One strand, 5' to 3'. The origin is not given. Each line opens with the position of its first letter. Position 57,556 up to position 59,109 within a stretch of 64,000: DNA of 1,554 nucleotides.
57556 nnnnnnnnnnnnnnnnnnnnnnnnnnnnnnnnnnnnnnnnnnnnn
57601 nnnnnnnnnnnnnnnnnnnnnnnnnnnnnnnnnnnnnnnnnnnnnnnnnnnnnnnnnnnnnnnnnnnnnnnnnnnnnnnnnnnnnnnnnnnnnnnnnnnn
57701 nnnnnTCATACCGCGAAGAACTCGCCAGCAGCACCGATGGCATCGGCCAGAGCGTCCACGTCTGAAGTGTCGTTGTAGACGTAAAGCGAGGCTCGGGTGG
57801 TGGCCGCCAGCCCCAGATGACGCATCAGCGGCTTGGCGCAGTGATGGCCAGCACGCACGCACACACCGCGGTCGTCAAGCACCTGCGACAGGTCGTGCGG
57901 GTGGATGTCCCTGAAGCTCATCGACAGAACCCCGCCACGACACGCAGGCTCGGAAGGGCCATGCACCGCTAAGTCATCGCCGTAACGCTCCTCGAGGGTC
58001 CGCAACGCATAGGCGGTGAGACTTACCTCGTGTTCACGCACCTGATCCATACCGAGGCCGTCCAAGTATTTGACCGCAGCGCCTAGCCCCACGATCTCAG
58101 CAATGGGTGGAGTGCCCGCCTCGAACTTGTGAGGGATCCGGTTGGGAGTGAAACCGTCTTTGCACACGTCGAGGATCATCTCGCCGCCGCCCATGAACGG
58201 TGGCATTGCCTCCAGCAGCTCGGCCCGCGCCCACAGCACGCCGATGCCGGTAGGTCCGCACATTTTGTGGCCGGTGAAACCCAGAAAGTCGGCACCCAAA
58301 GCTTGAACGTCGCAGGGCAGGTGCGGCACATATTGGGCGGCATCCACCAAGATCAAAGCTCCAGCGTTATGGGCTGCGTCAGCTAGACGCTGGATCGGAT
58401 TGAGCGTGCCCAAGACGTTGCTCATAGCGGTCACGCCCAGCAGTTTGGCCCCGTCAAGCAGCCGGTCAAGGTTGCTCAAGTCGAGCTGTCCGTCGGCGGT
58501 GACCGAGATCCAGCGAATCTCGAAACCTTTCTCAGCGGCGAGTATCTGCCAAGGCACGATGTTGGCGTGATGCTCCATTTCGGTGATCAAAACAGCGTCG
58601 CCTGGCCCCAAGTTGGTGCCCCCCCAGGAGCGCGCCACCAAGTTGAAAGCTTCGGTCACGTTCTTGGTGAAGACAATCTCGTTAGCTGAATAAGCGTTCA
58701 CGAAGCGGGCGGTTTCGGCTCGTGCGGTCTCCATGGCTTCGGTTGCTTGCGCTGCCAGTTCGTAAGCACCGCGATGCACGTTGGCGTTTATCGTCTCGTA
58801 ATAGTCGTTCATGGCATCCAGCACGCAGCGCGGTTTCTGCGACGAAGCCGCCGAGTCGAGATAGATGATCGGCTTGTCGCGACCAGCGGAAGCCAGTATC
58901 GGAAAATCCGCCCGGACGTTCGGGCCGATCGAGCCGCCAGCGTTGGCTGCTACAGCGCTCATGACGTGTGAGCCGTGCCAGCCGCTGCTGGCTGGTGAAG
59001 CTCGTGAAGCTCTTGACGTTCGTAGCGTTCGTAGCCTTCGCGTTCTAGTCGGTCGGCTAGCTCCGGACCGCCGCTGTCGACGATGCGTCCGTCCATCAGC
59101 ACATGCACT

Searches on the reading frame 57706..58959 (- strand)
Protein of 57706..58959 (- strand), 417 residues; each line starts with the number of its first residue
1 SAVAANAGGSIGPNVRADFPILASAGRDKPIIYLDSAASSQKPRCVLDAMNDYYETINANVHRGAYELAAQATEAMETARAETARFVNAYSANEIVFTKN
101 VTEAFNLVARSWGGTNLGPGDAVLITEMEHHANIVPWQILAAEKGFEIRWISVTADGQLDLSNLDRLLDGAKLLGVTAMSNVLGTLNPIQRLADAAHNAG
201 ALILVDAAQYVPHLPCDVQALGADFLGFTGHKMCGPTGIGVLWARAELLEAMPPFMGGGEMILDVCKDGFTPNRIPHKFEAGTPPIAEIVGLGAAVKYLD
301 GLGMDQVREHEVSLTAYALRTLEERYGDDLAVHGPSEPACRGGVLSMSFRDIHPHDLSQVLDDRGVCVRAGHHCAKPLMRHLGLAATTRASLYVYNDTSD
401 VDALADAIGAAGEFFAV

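Call 47: list_cluster_members(proteins=[P0001, P0004, P0002, window:57706-58959:-])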
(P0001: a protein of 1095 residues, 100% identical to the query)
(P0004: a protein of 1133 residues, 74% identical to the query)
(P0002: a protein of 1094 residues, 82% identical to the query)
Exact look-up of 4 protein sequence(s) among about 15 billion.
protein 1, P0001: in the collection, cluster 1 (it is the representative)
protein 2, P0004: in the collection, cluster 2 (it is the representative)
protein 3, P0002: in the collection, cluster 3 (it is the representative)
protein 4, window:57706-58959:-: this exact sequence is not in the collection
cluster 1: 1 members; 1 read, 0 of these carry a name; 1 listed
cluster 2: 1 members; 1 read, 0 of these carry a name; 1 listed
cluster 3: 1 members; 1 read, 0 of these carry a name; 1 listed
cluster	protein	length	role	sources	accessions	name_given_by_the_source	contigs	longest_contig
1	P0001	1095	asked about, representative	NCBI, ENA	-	-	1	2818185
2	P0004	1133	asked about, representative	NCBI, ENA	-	-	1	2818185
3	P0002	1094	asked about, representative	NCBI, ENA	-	-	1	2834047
